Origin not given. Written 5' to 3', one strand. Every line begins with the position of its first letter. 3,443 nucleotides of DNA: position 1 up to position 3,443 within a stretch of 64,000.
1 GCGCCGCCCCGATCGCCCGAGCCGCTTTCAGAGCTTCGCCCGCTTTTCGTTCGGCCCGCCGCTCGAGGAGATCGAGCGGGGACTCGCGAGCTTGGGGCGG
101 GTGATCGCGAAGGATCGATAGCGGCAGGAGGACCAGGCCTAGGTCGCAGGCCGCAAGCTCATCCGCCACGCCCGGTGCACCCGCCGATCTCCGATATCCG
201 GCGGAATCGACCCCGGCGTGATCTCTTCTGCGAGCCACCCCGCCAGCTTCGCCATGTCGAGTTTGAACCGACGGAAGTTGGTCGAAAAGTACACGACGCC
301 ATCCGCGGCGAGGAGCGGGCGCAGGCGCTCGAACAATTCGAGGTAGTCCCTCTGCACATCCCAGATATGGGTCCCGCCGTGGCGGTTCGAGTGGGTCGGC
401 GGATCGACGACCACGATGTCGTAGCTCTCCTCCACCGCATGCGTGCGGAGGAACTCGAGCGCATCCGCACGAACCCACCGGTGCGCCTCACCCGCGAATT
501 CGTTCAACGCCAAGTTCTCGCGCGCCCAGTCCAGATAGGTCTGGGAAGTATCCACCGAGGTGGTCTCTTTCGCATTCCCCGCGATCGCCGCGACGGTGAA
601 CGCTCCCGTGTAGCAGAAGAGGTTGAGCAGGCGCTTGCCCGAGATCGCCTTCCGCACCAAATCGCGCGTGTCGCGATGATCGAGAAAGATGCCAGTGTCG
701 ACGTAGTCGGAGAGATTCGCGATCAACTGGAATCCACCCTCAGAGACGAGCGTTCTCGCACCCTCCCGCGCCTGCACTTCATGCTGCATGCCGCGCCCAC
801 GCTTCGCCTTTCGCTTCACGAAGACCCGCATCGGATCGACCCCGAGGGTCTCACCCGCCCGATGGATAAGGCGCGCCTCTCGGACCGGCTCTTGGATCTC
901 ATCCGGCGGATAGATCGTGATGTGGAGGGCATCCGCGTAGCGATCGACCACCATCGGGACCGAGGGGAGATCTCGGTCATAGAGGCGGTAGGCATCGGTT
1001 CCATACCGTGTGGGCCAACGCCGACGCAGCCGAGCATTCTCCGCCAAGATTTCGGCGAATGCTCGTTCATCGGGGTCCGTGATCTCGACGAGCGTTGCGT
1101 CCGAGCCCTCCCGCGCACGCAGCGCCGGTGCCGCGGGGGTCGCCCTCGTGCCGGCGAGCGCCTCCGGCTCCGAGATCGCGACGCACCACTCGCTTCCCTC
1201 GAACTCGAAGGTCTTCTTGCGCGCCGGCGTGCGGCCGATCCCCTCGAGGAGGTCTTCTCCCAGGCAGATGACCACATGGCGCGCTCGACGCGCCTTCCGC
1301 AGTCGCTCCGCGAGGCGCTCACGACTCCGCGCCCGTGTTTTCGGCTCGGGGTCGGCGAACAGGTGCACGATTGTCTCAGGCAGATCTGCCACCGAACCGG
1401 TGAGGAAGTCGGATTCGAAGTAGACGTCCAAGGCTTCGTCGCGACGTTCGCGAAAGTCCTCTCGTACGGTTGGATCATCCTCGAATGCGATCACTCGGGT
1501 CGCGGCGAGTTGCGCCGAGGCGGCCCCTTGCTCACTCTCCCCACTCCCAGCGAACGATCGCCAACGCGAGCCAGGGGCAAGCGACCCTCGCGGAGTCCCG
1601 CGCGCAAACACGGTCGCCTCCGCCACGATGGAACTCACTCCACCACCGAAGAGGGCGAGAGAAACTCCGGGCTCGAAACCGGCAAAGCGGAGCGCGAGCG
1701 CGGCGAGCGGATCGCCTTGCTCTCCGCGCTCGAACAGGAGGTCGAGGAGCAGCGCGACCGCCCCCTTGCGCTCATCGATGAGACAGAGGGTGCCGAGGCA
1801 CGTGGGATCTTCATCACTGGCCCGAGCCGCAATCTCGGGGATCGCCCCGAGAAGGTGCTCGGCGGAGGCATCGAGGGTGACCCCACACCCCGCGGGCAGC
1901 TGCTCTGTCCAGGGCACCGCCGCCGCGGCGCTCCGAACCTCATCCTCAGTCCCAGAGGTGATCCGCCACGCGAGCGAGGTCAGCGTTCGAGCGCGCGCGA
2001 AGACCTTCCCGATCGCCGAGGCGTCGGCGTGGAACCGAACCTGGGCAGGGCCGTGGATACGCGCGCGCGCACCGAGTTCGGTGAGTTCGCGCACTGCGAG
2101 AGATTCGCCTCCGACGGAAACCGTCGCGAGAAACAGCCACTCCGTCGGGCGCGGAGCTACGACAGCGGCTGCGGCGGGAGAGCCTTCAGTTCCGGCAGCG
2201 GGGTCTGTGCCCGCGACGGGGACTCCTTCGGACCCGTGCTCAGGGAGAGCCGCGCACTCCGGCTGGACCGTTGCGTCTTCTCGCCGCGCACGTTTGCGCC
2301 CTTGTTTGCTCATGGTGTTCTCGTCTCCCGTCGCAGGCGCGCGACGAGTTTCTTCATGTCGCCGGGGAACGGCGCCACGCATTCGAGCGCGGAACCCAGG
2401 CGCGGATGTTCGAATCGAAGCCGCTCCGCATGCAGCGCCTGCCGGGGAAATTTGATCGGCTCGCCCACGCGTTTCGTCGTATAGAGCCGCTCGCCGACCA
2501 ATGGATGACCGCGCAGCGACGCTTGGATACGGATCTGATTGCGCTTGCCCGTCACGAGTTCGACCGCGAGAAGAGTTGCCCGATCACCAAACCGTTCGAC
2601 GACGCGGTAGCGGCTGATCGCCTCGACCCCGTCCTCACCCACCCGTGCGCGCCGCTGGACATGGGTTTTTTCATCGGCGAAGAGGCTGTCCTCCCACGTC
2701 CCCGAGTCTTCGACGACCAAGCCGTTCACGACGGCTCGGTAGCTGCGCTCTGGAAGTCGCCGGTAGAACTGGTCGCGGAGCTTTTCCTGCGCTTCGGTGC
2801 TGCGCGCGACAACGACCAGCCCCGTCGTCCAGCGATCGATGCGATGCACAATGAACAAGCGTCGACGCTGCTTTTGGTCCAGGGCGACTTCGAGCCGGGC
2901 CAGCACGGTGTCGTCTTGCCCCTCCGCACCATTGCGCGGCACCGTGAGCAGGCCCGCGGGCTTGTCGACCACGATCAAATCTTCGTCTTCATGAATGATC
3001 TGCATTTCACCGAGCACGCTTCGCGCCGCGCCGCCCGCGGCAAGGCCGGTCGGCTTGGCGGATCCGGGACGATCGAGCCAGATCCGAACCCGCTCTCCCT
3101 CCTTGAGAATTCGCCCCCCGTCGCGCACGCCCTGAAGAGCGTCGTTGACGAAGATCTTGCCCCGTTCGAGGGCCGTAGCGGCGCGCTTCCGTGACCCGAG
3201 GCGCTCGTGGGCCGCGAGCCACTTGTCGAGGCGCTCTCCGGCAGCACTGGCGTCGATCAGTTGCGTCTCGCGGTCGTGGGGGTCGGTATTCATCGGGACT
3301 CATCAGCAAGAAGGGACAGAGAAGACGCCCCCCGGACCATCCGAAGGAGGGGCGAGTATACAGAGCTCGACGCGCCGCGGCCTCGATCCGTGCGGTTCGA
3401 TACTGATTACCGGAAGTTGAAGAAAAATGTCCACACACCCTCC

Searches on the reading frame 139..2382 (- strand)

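Call 23: search_protein_families(library=pfam, proteins=[window:139-2382:-], max_evalue=0.001)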
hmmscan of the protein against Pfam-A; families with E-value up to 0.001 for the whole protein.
window:139-2382:- (747 aa): 5 families
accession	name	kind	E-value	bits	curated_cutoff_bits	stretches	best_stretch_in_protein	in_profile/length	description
PF10672.15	Methyltrans_SAM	-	9.6e-21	74.7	27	1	540-699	82-236/286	S-adenosylmethionine-dependent methyltransferase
PF03602.21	Cons_hypoth95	-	1.8e-10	41.2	24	1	575-667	35-127/182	Conserved hypothetical protein 95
PF13649.12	Methyltransf_25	-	7.9e-05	23.7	27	0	586-659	2-70/97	Methyltransferase domain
PF05175.20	MTS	-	8.2e-05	22.7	23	1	581-673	31-118/170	Methyltransferase small domain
PF22020.1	RlmL_1st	-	0.00017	21.9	27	1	84-133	2-50/55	RlmL ferredoxin-like domain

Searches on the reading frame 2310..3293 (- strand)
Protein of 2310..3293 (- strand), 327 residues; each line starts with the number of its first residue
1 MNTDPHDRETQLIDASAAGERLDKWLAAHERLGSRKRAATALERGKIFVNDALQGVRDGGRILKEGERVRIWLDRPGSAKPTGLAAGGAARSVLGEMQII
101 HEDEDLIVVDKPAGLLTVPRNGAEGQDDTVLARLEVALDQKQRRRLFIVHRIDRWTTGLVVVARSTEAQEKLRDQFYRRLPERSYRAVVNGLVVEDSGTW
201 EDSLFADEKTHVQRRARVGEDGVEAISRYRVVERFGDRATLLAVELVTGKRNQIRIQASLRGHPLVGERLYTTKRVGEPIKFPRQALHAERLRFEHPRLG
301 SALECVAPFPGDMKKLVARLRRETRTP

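Call 23: search_protein_families(library=pfam, proteins=[window:2310-3293:-], max_evalue=0.001)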
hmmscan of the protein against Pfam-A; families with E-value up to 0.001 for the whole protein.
window:2310-3293:- (327 aa): 1 family
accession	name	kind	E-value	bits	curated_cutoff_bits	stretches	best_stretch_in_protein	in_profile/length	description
PF00849.27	PseudoU_synth_2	-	4.5e-29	102.1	26.8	1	105-259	1-151/152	RNA pseudouridylate synthase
